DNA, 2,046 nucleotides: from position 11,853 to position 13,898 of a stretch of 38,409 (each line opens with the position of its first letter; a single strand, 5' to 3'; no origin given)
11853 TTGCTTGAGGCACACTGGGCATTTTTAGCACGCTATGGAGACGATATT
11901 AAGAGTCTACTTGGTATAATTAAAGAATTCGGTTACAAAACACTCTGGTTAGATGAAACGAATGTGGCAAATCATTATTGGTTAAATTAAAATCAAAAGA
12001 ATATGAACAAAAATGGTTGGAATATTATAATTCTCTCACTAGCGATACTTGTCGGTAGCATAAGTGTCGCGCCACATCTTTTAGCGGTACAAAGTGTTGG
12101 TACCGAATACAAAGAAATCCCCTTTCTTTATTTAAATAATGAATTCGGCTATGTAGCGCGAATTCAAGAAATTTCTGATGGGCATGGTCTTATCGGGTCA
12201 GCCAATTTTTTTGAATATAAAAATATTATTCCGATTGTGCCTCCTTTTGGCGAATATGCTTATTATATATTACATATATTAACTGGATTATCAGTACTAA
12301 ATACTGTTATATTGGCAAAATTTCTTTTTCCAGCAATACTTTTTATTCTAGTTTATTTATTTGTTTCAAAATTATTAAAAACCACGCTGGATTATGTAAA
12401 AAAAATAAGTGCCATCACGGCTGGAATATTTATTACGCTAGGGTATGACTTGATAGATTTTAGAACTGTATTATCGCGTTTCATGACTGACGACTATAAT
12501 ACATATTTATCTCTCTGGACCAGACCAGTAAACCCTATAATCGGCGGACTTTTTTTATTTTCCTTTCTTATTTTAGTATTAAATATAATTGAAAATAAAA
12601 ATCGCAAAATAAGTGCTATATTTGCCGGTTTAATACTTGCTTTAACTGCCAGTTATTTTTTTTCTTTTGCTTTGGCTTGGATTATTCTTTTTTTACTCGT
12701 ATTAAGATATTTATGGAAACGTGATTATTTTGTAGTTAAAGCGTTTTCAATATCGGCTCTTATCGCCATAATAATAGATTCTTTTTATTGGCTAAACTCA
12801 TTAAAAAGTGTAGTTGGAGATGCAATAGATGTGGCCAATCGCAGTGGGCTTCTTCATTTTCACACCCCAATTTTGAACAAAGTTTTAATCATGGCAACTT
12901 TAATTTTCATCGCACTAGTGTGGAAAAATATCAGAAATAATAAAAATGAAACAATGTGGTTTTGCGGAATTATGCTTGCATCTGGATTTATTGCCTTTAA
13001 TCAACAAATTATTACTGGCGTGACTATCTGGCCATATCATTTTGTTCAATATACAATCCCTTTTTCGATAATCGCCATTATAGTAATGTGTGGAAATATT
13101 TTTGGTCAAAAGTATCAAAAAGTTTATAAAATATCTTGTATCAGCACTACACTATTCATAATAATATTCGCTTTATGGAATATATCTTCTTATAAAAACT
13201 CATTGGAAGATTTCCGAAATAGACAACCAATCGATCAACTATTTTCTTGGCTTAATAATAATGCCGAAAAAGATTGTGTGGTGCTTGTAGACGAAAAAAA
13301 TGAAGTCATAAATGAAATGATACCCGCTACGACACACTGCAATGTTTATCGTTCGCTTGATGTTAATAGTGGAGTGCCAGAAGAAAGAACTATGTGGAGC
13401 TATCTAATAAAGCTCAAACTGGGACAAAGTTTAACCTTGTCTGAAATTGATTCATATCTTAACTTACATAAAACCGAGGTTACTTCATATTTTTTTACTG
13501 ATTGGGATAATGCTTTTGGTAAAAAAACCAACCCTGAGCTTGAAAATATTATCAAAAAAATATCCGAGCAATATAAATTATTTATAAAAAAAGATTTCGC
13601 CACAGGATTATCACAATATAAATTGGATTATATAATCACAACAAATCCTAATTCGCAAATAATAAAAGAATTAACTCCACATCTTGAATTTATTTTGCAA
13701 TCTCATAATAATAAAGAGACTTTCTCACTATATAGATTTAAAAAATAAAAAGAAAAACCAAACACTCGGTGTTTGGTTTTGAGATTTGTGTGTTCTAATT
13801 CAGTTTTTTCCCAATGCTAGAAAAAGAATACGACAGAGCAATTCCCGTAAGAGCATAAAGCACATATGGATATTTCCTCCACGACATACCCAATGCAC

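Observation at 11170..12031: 46-nt direct repeat bracketing exactly one methyltransferase gene, with duplication of a start codon and its first 10 codons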

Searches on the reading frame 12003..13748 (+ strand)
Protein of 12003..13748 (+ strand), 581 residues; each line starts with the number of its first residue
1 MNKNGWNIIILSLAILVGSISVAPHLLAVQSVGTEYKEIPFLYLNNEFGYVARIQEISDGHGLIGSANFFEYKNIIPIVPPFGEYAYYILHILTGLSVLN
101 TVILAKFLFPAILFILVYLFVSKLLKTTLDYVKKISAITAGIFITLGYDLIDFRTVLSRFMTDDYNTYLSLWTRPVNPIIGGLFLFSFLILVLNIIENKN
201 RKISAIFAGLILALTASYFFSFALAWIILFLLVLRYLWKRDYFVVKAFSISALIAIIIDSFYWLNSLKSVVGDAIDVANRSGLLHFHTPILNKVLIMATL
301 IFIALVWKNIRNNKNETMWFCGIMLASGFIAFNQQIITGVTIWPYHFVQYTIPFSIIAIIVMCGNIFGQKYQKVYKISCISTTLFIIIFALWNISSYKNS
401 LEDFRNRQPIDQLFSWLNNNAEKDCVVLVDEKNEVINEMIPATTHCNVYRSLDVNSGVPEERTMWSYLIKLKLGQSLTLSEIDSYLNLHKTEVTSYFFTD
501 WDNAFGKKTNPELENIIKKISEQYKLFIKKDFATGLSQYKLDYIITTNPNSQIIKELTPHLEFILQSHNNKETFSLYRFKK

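Call 7: search_protein_families(library=pfam, proteins=[window:12003-13748:+], max_evalue=0.01)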
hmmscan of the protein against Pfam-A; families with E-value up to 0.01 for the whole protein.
window:12003-13748:+ (581 aa): 0 families

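Call 8: search_protein_families(library=ncbifam, proteins=[window:12003-13748:+], max_evalue=0.01)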
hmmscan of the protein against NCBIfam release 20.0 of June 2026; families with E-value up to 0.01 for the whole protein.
window:12003-13748:+ (581 aa): 0 families

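Call 9: find_homologous_proteins(query=window:12003-13748:+)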
Query window:12003-13748:+ (581 aa): 221 proteins with E <= 0.001 among 8000 candidates; the best 120 are listed.
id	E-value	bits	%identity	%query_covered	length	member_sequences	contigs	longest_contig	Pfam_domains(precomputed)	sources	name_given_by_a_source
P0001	0.0e+0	1126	86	100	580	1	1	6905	-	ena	-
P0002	1.7e-294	996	77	100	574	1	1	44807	-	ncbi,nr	ncbi:MAG: hypothetical protein NUV47_02885 [Patescibacteria group bacterium]|nr:hypothetical protein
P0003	7.4e-272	921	100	73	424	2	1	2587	-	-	-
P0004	9.3e-241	818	62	100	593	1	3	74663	-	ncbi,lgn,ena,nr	ncbi:MAG: hypothetical protein EXS50_00125 [Candidatus Taylorbacteria bacterium]|nr:hypothetical pro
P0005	3.6e-220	751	57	100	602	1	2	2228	-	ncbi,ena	-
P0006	4.5e-139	483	42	98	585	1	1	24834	-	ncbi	-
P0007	1.2e-127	445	41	93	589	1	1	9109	-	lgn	-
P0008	6.3e-123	429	41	97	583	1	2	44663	-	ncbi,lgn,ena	-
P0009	8.8e-123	429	40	97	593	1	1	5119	-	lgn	-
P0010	2.1e-122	428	38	99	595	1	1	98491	-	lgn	-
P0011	6.2e-122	426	39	94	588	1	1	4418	-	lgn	-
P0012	1.1e-121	425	39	99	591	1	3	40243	-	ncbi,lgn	-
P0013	1.4e-120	422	40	98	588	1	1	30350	-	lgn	-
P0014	1.7e-120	421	39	93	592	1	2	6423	-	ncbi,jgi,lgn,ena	-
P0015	2.6e-120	421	40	92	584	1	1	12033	-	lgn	-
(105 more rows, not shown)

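Call 10: find_related_loci(query=window:12003-13748:+, collection=genome_contigs, flank=6000)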
Query window:12003-13748:+ (581 aa) in genome_contigs; peptide patterns used: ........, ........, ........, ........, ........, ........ (x = any residue, [..] = any of these).
23 stretches matched a pattern; 2 encode a relative of the query (tblastn E <= 1e-3); 1 distinct loci.
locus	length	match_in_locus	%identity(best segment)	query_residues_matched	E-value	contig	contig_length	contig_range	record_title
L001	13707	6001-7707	77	1-579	0e+0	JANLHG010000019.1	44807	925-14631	MAG: Patescibacteria group bacterium isolate P6-11 k99_177260, whole genome shotgun sequence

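Call 14: find_encoding_contigs(protein=P0001, flank=6000, max_places=4)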
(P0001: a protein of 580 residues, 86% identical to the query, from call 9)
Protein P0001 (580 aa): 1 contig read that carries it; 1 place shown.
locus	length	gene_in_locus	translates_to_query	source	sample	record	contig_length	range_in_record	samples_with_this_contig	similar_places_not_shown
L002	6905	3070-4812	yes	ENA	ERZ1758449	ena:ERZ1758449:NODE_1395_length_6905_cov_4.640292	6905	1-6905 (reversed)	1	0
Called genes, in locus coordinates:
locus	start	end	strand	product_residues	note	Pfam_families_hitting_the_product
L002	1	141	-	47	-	?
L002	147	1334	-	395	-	PF08421:Methyltransf_13, PF13489:Methyltransf_23, PF08241:Methyltransf_11, PF08242:Methyltransf_12, PF08484:Methyltransf_14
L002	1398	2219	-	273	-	PF00535:Glycos_transf_2, PF10111:Glyco_tranf_2_2, PF13641:Glyco_tranf_2_3 (faint)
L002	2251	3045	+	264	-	PF02475:TRM5-TYW2_MTfase (faint), PF02527:GidB (faint), PF05050:Methyltransf_21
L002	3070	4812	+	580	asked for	-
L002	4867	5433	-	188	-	PF02698:DUF218 (weak)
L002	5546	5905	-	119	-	-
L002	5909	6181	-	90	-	-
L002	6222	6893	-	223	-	PF00923:TAL_FSA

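Call 15: find_encoding_contigs(protein=P0003, flank=6000, max_places=4)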
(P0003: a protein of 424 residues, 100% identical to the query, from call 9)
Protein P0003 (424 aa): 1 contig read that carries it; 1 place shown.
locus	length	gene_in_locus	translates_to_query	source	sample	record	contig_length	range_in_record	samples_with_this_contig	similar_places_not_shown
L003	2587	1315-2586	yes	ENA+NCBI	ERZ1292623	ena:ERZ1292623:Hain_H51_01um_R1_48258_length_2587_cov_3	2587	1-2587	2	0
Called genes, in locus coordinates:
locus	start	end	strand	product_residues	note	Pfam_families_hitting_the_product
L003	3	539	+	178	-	PF00534:Glycos_transf_1, PF13692:Glyco_trans_1_4, PF20706:GT4-conflict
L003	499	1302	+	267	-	PF05050:Methyltransf_21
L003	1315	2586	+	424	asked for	?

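Call 16: find_encoding_contigs(protein=P0004, flank=6000, max_places=4)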
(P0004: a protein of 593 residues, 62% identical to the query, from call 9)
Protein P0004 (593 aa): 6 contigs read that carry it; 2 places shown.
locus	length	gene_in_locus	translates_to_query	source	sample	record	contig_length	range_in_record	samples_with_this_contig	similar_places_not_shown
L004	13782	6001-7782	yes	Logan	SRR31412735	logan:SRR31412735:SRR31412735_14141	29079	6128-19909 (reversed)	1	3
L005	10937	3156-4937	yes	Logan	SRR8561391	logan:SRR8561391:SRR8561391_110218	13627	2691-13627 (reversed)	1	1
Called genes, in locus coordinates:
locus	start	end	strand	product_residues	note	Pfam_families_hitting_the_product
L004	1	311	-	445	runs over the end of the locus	PF00202:Aminotran_3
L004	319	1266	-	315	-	PF01408:GFO_IDH_MocA, PF02826:2-Hacid_dh_C (weak), PF07991:KARI_N (weak), PF22725:GFO_IDH_MocA_C3, PF02894:GFO_IDH_MocA_C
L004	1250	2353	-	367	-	PF01041:DegT_DnrJ_EryC1, PF01053:Cys_Met_Meta_PP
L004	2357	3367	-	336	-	PF01370:Epimerase, PF02719:Polysacc_synt_2, PF04321:RmlD_sub_bind, PF05368:NmrA, PF01073:3Beta_HSD, PF07993:NAD_binding_4, PF13460:NAD_binding_10, PF16363:GDP_Man_Dehyd, +2 more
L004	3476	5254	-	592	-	PF00664:ABC_membrane, PF02463:SMC_N (faint), PF00005:ABC_tran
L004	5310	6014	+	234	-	PF03848:TehB (weak), PF13489:Methyltransf_23, PF06325:PrmA (weak), PF08003:Methyltransf_9 (weak), PF13847:Methyltransf_31, PF08241:Methyltransf_11, PF08242:Methyltransf_12, PF13649:Methyltransf_25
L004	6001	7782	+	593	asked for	-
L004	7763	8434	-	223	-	PF00923:TAL_FSA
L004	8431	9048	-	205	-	PF13580:SIS_2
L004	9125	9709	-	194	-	-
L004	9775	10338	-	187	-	PF08645:PNK3P (weak), PF00702:Hydrolase, PF13419:HAD_2, PF13242:Hydrolase_like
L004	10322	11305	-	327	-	PF00288:GHMP_kinases_N, PF08544:GHMP_kinases_C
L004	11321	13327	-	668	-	PF01408:GFO_IDH_MocA, PF01266:DAO, PF13450:NAD_binding_8 (weak)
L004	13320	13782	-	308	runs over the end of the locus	PF00535:Glycos_transf_2, PF10111:Glyco_tranf_2_2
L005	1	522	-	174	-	?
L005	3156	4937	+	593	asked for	-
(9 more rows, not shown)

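Call 34: find_related_loci(query=A3, collection=genome_contigs, flank=5000)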
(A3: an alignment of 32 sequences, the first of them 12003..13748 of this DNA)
Query A3 (581 aa) in genome_contigs; peptide patterns used: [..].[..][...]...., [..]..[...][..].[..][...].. (x = any residue, [..] = any of these).
225 stretches matched a pattern; 84 encode a relative of the query (tblastn E <= 1e-3); the best 80 are kept; 77 distinct loci.
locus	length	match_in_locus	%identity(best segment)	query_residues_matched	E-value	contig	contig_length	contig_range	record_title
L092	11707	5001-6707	77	1-579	0e+0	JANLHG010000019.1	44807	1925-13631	MAG: Patescibacteria group bacterium isolate P6-11 k99_177260, whole genome shotgun sequence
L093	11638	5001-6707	42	7-578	1e-137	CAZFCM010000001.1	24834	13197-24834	MAG TPA_asm: uncultured Candidatus Saccharibacteria bacterium isolate binchicken_co16_195 genome assembly, contig: NODE_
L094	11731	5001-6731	39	7-580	3e-122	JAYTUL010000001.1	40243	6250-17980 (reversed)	MAG: bacterium isolate GFS_5529 GFS_5529_0, whole genome shotgun sequence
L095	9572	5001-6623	38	7-544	6e-112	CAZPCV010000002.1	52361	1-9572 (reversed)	MAG TPA_asm: uncultured Gammaproteobacteria bacterium isolate SRP257259_co1_228 genome assembly, contig: NODE_590_length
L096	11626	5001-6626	39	11-546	9e-112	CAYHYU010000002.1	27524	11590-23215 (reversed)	MAG TPA_asm: uncultured Gammaproteobacteria bacterium isolate ERP119705_co15_619 genome assembly, contig: NODE_1455_leng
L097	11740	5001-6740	37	7-580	1e-110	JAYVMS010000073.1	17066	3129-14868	MAG: bacterium isolate GL61_DN_metabat_65 GL61_DN_metabat_65_72, whole genome shotgun sequence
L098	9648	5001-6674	39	14-570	1e-110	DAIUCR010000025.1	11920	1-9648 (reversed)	MAG TPA_asm: Patescibacteria group bacterium isolate CTOTU11756 NODE_1536_length_11920_cov_9.340497, whole genome shotgu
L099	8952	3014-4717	36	7-557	2e-109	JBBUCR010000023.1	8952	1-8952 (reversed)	MAG: Patescibacteria group bacterium isolate H52-bin043_1 H52_bin043_1_000000000023, whole genome shotgun sequence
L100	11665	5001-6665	36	11-561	6e-109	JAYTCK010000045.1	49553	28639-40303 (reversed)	MAG: bacterium isolate GFS_1518 GFS_1518_44, whole genome shotgun sequence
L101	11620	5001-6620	39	13-549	1e-108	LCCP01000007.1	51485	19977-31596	MAG: Parcubacteria group bacterium GW2011_GWC2_42_12 UU95_C0007, whole genome shotgun sequence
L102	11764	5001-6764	37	11-569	1e-108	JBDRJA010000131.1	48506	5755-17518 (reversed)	MAG: Patescibacteria group bacterium isolate MEGAHIT-group-1.615 k141_818171, whole genome shotgun sequence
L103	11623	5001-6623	37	11-548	1e-105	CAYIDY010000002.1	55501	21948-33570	MAG TPA_asm: uncultured Candidatus Saccharibacteria bacterium isolate ERP119705_co18_676 genome assembly, contig: NODE_4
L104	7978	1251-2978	36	7-564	9e-105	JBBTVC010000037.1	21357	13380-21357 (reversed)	MAG: Patescibacteria group bacterium isolate H14-bin026_1 H14_bin026_1_000000000037, whole genome shotgun sequence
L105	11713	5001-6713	35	7-580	4e-104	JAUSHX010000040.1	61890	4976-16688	MAG: bacterium isolate E14_metabat.bin.210 E14_k141_689610, whole genome shotgun sequence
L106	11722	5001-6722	37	11-558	8e-103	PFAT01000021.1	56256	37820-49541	MAG: Candidatus Falkowbacteria bacterium CG10_big_fil_rev_8_21_14_0_10_44_15 CG10_8_21_14_0.10_scaffold_392_c, whole gen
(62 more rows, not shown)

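Call 43: search_solved_structures(query=A3, max_evalue=1)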
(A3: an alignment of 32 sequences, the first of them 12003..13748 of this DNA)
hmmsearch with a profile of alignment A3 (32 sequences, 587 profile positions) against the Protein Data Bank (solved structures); distinct sequences matched with E-value up to 1: 2.
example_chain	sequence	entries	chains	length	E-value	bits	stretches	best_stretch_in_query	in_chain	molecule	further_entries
6mjp_G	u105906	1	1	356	0.38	12.4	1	156-221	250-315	LPS export ABC transporter permease LptG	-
6zmq_A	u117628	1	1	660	0.44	12.2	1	149-237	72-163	Cytochrome C-type biogenesis protein ccmF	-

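Call 53: predict_structure(alignment_id=A3)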
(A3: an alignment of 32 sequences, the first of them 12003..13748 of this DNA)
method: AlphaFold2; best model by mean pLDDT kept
length: 581 residues; sequences in the alignment: 32
mean_pLDDT: 88.3   pTM: 0.90
mean pLDDT of the five models: 88.3, 88.2, 87.4, 86.7, 86.0
residues with pLDDT >= 90: 361; 70-90: 166; 50-70: 50; < 50: 4
segments of 3 or more residues with pLDDT < 50: none
pLDDT, mean of each block of 10 residues (from residue 1): 75 98 97 94 90 94 87 81 93 96 97 98 93 96 94 83 78 92 97 93 96 86 93 96 97 93 72 61 54 90 89 79 94 67 70 95 91 95 96 93 93 95 95 87 95 75 91 85 92 81 71 89 92 89 91 86 92 91 70
secondary structure, 60 per line:
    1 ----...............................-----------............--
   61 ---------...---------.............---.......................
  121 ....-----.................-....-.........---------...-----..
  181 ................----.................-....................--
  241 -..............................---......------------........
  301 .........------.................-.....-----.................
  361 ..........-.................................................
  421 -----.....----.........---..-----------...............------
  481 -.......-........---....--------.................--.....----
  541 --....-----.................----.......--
elements in order: H5-35 H47-58 H82-94 H98-124 H130-146 H148-151 H153-161 H179-196 H201-217 H219-238 H242-271 H275-280 H293-309 H316-332 H334-338 H344-370 H372-420 E426-430 H435-443 H460-474 H482-488 H490-497 H501-504 H513-529 H532-536 E543-546 H552-560 E561-568 E573-579

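Call 55: fold_search(model_id=the predicted structure, library=pdb)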
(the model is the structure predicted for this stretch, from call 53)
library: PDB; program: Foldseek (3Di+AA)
matches with E <= 10: 405; with E <= 0.001: 16
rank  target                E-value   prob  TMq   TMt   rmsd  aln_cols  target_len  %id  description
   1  6gxc_A                1.7e-07  1.00  0.46  0.40  10.7       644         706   14  Bacterial oligosaccharyltransferase PglB in complex with an inhibitory peptide and a reactive lipid-linked oligosaccha (released 2018-11-14)
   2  8if8_C                2.4e-07  1.00  0.53  0.51   8.9       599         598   11  Arabinosyltransferase AftA (released 2023-05-31)
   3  5ogl_A                3.6e-07  1.00  0.46  0.39  10.8       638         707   13  Structure of bacterial oligosaccharyltransferase PglB in complex with an acceptor peptide and an lipid-linked oligosac (released 2017-10-25)
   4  8if8_B                6.0e-07  1.00  0.51  0.49   8.6       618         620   11  Arabinosyltransferase AftA (released 2023-05-31)
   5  7zlg_A                2.6e-06  1.00  0.45  0.41  10.8       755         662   11  Cryo-EM structure of C-mannosyltransferase CeDPY19, in complex with acceptor peptide and bound to CMT2-Fab and anti-Fa (released 2023-01-11)
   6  3rce_A                3.2e-06  1.00  0.45  0.40  12.4       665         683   13  Bacterial oligosaccharyltransferase PglB (released 2011-06-15)
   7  7oci_F                4.0e-06  1.00  0.49  0.46  12.9       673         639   13  Cryo-EM structure of yeast Ost6p containing oligosaccharyltransferase complex (released 2022-02-16)
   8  3wak                  5.1e-06  1.00  0.48  0.35  12.2       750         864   12  Crystal structure of the Archaeoglobus fulgidus oligosaccharyltransferase (O29867_ARCFU) in the apo form (released 2013-10-30)
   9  7e9s_A                9.2e-06  1.00  0.43  0.32   9.9       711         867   12  Archaeal oligosaccharyltransferase AglB from Archaeoglobus fulgidus in complex with an inhibitory peptide and a dolich (released 2021-09-08)
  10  7zli_A                1.9e-05  1.00  0.43  0.40  11.4       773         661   11  Cryo-EM structure of C-mannosyltransferase CeDPY19, in complex with Dol25-P-Man and bound to CMT2-Fab and anti-Fab nan (released 2023-01-11)
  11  5gmy_A                1.9e-05  1.00  0.42  0.31  14.9       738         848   11  Crystal structure of the Archaeoglobus fulgidus oligosaccharyltransferase (O29867_ARCFU) tethered with an acceptor pep (released 2017-02-01)
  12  3waj                  3.1e-05  1.00  0.44  0.34  13.9       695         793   12  Crystal structure of the Archaeoglobus fulgidus oligosaccharyltransferase (O29867_ARCFU) complex with Zn and sulfate (released 2013-10-30)
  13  5f15                  5.6e-05  1.00  0.45  0.48  12.5       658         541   12  Crystal Structure of ArnT from Cupriavidus metallidurans bound to Undecaprenyl phosphate (released 2016-02-17)
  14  6w98_A                1.7e-04  1.00  0.47  0.24   8.8       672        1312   10  Single-Particle Cryo-EM Structure of Arabinofuranosyltransferase AftD from Mycobacteria (released 2020-05-13)
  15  9s6u_A                3.1e-04  1.00  0.38  0.40   9.2       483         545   13  Ternary cryo-EM structure of human ALG9 with Dol25-PP-GlcNAc2Man8, Dol25-P-Man and Fab (released 2026-03-18)
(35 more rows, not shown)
